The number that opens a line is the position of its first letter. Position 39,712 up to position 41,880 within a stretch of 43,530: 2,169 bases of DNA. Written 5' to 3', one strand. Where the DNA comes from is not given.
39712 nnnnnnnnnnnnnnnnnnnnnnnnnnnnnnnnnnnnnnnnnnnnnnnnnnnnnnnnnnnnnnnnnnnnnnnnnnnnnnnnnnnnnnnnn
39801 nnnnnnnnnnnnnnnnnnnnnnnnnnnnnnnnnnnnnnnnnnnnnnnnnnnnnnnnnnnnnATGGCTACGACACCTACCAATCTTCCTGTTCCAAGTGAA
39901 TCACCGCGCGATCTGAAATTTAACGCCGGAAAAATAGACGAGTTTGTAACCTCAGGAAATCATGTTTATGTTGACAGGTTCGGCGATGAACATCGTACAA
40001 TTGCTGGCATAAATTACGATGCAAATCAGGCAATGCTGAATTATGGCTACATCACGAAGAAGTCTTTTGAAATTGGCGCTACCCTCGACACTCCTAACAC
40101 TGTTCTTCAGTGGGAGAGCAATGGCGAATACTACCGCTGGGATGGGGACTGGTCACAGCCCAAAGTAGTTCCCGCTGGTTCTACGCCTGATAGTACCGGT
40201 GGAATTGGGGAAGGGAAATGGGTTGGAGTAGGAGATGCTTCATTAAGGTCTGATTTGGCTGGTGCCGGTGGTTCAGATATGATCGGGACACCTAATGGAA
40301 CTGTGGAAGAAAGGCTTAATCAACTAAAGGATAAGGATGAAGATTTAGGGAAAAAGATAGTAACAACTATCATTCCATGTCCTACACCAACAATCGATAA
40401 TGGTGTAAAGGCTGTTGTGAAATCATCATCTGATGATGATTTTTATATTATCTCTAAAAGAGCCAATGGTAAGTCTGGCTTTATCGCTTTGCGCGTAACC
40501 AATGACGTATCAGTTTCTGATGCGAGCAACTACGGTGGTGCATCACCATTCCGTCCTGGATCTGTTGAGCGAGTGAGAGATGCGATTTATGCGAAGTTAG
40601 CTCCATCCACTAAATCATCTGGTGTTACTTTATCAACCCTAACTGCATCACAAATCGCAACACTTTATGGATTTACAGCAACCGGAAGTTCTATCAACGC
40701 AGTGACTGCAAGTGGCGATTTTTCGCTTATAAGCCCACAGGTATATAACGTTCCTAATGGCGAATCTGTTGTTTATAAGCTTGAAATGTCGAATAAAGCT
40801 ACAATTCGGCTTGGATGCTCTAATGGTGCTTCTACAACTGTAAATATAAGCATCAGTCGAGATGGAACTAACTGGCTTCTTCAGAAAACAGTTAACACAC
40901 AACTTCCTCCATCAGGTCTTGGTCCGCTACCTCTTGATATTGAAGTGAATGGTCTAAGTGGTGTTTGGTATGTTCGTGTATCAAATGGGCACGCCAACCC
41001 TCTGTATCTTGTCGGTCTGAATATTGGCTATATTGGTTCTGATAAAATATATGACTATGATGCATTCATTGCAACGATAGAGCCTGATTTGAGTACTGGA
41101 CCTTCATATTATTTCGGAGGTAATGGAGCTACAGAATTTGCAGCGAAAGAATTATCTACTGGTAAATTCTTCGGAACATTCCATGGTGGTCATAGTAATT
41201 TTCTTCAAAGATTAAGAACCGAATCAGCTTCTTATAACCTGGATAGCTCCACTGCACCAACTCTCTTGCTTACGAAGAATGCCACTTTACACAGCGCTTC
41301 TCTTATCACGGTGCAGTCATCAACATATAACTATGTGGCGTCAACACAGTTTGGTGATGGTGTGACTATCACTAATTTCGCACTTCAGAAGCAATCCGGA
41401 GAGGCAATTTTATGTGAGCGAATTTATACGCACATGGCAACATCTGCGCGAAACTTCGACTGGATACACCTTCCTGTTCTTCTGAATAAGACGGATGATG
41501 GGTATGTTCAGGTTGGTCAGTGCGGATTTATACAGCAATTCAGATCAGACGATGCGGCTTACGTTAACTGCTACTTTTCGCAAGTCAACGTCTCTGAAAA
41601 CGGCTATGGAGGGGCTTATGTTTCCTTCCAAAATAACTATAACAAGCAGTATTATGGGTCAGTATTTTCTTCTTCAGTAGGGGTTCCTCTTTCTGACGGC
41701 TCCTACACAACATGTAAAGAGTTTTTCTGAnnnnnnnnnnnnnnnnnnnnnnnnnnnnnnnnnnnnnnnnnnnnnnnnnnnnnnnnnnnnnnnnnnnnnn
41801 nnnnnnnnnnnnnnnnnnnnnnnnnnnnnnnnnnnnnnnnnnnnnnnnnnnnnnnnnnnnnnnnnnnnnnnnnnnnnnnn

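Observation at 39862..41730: Mosaic tail fibre: conserved N-terminal anchor joined to an AT-rich C-terminal receptor-binding region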

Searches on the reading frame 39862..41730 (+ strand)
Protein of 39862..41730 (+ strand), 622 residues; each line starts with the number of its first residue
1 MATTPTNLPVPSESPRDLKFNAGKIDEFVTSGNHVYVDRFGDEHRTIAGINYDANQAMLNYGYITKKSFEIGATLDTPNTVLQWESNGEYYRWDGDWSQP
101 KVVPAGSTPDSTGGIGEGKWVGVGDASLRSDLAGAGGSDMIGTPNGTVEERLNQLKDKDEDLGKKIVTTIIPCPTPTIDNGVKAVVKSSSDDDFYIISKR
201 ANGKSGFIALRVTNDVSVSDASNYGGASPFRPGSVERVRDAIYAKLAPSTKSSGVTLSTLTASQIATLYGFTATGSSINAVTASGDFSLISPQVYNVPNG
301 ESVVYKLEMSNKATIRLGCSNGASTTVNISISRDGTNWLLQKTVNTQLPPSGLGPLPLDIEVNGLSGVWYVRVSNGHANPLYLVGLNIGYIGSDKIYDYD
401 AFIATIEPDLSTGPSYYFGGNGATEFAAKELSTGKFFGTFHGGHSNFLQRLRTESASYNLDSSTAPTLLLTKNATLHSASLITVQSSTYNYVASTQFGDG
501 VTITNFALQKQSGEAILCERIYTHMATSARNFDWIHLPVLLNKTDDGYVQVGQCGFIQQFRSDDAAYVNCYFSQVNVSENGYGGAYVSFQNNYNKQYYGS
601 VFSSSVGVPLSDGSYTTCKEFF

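Call 4: search_protein_families(library=pfam, proteins=[window:39862-41730:+], max_evalue=0.01)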
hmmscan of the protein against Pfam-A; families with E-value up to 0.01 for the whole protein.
window:39862-41730:+ (622 aa): 1 family
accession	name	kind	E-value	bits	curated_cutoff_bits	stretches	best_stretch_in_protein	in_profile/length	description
PF18668.6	Tail_spike_N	-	1.7e-18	66.9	25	1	64-125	11-70/70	Tail spike TSP1/Gp66 receptor binding N-terminal domain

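Call 5: search_protein_families(library=phrogs, proteins=[window:39862-41730:+], max_evalue=0.001)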
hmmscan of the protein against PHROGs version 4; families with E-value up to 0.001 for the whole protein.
window:39862-41730:+ (622 aa): 25 families
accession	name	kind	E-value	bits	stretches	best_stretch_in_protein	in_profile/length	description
phrog_13362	-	unknown function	5.1e-46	158.2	1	1-133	1-134/820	-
phrog_15455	-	tail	1.7e-45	156.7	1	1-144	1-128/652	tail fiber protein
phrog_21878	-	tail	3.1e-41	142.2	1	16-137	1-123/810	tail fiber protein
phrog_14879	-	tail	9.1e-29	101.4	1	59-151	83-175/642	tail fiber protein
phrog_7992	-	tail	9.2e-24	84.7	1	66-589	427-844/1163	tail spike protein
phrog_6518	-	tail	9.9e-24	84.4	1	55-150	199-291/793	tail fiber protein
phrog_18484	-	tail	1.3e-17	64.2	1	63-152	97-183/770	tail protein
phrog_34776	-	other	1.5e-17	63.7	1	63-157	422-514/1013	haemolysin-type calcium binding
phrog_16586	-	tail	2.2e-16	60.1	1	47-134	128-205/963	tail fiber protein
phrog_36390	-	tail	5e-15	55.5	1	63-156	422-512/1048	tail spike protein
phrog_27156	-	tail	6.6e-14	51.9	1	55-143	9-100/707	tail spike protein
phrog_34575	-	tail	8.9e-14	51.7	1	64-156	76-166/715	tail spike protein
phrog_25325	-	tail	1.7e-13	50.8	1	66-156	54-139/631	tail spike protein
phrog_15437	-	tail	8.3e-13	48.8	1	57-127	12-80/656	tail fiber protein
phrog_38183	-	tail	1.9e-11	44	1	57-143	88-171/643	tail protein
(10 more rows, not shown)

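Call 9: search_dna_similar(query=window:39862-41730:+, collection=phages, mode=protein, max_rows=40)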
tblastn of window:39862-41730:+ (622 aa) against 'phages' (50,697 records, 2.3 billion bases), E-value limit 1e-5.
Records with a match: 469; places in all: 470; records where one place covers at least 80% of the query: 0.
Best place of each record, by identity: 60-80% 166; <60% 303.
By first word of the organism name: Salmonella 193; Escherichia 125; Klebsiella 58; Enterobacter 17; Kayfunavirus 16; Shigella 11; Cronobacter 8; Citrobacter 7; Aeromonas 5; Vibrio 3; and 14 more.
By host as written in the record: - 105; Escherichia coli 64; Klebsiella pneumoniae 38; Salmonella enterica subsp. enterica serovar Typhi 26; Salmonella enterica 12; Salmonella enterica subsp. enterica serovar Typhi strain BRD948 12; Salmonella enterica subsp. enterica serovar Typhimurium 9; Salmonella sp. 8; and 115 more.
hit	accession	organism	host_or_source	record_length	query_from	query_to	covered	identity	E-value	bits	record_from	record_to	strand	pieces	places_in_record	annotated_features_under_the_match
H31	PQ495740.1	Aeromonas phage PhAER-3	Aeromonas sp.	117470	195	621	69%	36.9%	3e-56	212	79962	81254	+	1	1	hypothetical protein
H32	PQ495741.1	Aeromonas phage PhAER-4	Aeromonas sp.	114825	195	621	69%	36.9%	3e-56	212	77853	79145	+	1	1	hypothetical protein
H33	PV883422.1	Vibrio phage vB_VpM-PP270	Vibrio parahaemolyticus VP270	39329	179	621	71%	25.1%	2e-16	89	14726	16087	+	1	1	tail spike protein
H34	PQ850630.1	Escherichia phage TanjaMuster_Bas81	Escherichia coli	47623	1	160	26%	62.7%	1e-45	180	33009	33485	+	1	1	tail fiber protein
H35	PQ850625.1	Escherichia phage SandraMuster_Bas78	Escherichia coli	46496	1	156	25%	62.4%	5e-44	175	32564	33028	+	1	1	tail fiber protein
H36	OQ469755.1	Salmonella phage vB_SenS_ST1UNAM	Salmonella sp.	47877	1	146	23%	66.4%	1e-45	180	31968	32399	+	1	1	endo-N-acetylneuraminidase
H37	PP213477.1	Escherichia phage vB_Eco_ZCEC08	Escherichia coli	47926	1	146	23%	66.4%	1e-45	180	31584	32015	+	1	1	endo-N-acetylneuraminidase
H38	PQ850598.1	Escherichia phage ClaudiaMuster_Bas77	Escherichia coli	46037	1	156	25%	61.8%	2e-43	174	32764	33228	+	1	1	tail fiber protein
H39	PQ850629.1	Escherichia phage SusanneMuster_Bas79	Escherichia coli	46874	1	156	25%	61.8%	2e-43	173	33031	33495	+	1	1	tail fiber protein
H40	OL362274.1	Escherichia phage HC6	Escherichia coli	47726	1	146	23%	65.8%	6e-45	178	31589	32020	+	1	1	hypothetical protein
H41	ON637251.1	Escherichia phage 6947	Escherichia coli UCS2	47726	1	146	23%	65.8%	6e-45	178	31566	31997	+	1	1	hypothetical protein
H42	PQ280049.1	Escherichia phage HC8A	Escherichia coli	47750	1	146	23%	65.8%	6e-45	178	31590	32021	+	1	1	hypothetical protein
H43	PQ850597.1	Escherichia phage ChristineMuster_Bas80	Escherichia coli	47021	1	156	25%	61.1%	1e-42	171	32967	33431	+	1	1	tail fiber protein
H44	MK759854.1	Shigella phage DS8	Shigella flexneri strain ATCC 29903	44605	1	162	26%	58.4%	1e-42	171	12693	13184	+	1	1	chaperone of endosialidase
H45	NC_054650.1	Shigella phage DS8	Shigella flexneri strain ATCC 29903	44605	1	162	26%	58.4%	1e-42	171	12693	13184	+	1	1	tail fiber protein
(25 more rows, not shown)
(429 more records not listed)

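Call 15: search_solved_structures(query=A1, max_evalue=1, show_alignments=2)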
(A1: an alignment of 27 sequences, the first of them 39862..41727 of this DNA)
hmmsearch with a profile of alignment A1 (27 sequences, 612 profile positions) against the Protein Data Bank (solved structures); distinct sequences matched with E-value up to 1: 13.
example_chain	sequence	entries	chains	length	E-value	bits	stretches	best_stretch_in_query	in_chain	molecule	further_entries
9occ_G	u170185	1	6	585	5.2e-25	91.4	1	1-150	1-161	Putative tail protein gp13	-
9d80_D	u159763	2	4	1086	8.7e-15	57.6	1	46-149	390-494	Tail fiber protein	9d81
9lna_A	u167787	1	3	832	4.9e-14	55.1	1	49-152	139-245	Tail fibers protein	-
9d84_A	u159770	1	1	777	5.5e-13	51.6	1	51-144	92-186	Gp48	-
9vvr_A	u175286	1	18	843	2.3e-12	49.6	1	43-129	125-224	Tail spike protein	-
8x8m_A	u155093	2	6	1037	2.8e-11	46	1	24-157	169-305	Probable tail spike protein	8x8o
5w6h_A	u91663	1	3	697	8.9e-11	44.3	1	54-137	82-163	tailspike protein 4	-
4oj5_A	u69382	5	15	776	3.2e-08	35.9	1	55-144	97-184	Tailspike protein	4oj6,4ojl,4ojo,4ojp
6nw9_A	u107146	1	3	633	5e-08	35.3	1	56-128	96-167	Tailspike protein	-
5w6f_A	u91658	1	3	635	5e-08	35.3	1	56-128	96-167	tailspike protein 3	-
4qnl_A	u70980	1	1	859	0.0005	22.1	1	56-137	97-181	Tail fiber protein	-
4lks_A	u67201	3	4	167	0.083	14.7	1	250-345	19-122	Glycosyl hydrolase, family 31/fibronectin type III domain protein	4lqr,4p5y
1ae2_A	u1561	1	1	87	0.86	11.4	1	318-396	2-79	GENE V PROTEIN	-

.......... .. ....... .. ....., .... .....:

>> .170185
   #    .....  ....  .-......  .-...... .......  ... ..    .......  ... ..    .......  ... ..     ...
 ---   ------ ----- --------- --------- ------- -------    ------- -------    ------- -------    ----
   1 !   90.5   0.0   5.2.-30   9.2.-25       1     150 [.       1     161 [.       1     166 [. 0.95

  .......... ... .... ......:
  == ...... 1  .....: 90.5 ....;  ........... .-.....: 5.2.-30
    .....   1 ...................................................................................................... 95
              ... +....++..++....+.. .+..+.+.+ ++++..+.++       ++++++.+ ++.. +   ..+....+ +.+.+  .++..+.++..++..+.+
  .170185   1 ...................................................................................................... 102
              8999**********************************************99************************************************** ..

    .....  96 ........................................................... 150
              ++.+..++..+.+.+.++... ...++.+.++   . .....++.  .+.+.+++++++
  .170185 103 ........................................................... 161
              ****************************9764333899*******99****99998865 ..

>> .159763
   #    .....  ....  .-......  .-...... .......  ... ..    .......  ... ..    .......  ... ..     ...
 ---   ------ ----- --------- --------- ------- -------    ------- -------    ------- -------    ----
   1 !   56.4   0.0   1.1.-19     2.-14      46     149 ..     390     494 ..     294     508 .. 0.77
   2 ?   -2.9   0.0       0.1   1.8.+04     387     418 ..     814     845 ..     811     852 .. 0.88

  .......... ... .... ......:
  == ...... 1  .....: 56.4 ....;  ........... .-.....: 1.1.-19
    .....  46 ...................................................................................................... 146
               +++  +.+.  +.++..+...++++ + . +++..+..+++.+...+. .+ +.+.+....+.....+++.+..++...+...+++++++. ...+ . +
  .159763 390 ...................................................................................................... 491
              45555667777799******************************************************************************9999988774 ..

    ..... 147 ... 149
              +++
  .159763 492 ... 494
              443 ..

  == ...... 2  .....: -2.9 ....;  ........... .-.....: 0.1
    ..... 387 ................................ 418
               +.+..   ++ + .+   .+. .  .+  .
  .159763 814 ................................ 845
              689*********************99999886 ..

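Call 26: predict_structure(alignment_id=A1)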
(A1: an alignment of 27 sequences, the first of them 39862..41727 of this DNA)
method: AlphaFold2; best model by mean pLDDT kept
length: 622 residues; sequences in the alignment: 27
mean_pLDDT: 83.1   pTM: 0.71
mean pLDDT of the five models: 83.1, 80.7, 79.8, 79.1, 78.3
residues with pLDDT >= 90: 272; 70-90: 231; 50-70: 103; < 50: 16
segments of 3 or more residues with pLDDT < 50: 1-12, 165-167
pLDDT, mean of each block of 10 residues (from residue 1): 38 54 70 77 74 66 75 82 80 84 87 81 65 66 63 71 54 84 93 94 91 92 91 92 97 95 94 88 94 96 95 95 94 96 90 85 93 96 96 92 93 84 79 90 94 94 92 95 93 95 93 89 79 72 71 79 87 70 66 60 73 87 93
secondary structure, 60 per line:
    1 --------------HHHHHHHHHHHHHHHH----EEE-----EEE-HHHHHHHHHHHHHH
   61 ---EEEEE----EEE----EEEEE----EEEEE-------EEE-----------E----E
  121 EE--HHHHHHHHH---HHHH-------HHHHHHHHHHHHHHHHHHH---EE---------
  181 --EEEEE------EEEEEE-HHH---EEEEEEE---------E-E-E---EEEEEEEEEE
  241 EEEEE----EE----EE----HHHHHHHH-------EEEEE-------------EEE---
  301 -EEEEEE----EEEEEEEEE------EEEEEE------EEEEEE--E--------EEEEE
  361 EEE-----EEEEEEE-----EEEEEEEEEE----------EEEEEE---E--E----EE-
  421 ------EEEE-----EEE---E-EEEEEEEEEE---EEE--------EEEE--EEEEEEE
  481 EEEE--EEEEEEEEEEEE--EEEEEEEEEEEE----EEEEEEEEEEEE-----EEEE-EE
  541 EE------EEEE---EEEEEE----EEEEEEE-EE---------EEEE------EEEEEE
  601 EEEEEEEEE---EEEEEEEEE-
elements in order: H15-30 E35-37 E43-45 H47-60 E64-68 E73-75 E80-84 E89-93 E101-103 E120-122 H125-133 H137-140 H148-166 E183-187 E194-199 E207-213 E231-245 H262-269 E277-281 E295-297 E302-307 E312-320 E327-332 E339-344 E356-363 E369-375 E381-390 E401-406 E427-430 E436-438 E444-453 E457-459 E468-471 E474-484 E487-498 E501-512 E517-528 E534-537 E539-542 E549-552 E556-561 E566-572 E585-588 E595-609 E613-621

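Call 33: search_protein_families(library=ncbifam, proteins=[window:39862-41730:+], max_evalue=0.01)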
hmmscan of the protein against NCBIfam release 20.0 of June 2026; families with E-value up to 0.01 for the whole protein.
window:39862-41730:+ (622 aa): 0 families

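Call 39: fold_search(model_id=the predicted structure, library=viral)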
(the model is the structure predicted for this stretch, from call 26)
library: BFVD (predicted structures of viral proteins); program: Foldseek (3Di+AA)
matches with E <= 10: 1208; with E <= 0.001: 106
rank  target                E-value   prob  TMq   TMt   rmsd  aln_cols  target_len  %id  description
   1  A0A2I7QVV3            2.4e-16  1.00  0.37  0.35  34.3       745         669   12  (no name in the UniProt tables at hand)
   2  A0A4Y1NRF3            8.5e-14  1.00  0.14  0.15  28.4       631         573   20  Tail spike protein [Erwinia phage vB_EhrS_59]
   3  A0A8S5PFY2            2.6e-13  1.00  0.11  0.11  13.9       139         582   51  Tail spike [Podoviridae sp. ctCWF2]
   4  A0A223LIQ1            9.1e-13  1.00  0.36  0.31  12.2       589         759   12  Tail fiber protein [Pseudoalteromonas phage J2-1]
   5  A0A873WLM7            3.1e-12  1.00  0.13  0.11  10.9       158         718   52  (no name in the UniProt tables at hand)
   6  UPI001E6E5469         8.4e-10  1.00  0.14  0.09  35.6       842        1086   11  (no name look-up for this kind of identifier)
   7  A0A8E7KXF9            1.3e-09  1.00  0.13  0.09  24.6       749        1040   14  (no name in the UniProt tables at hand)
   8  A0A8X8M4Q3            9.0e-09  1.00  0.13  0.08  25.9       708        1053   15  (no name in the UniProt tables at hand)
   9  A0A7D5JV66            1.2e-08  1.00  0.11  0.10  26.4       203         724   30  Tail fiber protein [Escherichia virus LS3]
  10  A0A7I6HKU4            1.2e-08  1.00  0.11  0.20  12.6       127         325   43  Tail fiber protein [Escherichia phage CLB_P1]
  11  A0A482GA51            2.7e-08  1.00  0.13  0.12  48.6       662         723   12  Tail spike TSP1/Gp66 N-terminal domain-containing protein [Escherichia phage EdH4]
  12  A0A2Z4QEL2            6.8e-08  1.00  0.14  0.12   7.3       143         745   29  Tail protein [Klebsiella phage ZCKP1]
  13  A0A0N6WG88            1.5e-07  1.00  0.11  0.36  12.3       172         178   30  Tail fibers protein [Salmonella phage 38]
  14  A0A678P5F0            1.7e-07  1.00  0.11  0.17  24.3       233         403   23  Tail fibers protein [Salmonella phage ST-W77]
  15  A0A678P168            1.7e-07  1.00  0.14  0.11  27.6       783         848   11  Tail spike TSP1/Gp66 N-terminal domain-containing protein [Pectobacterium phage phiA41]
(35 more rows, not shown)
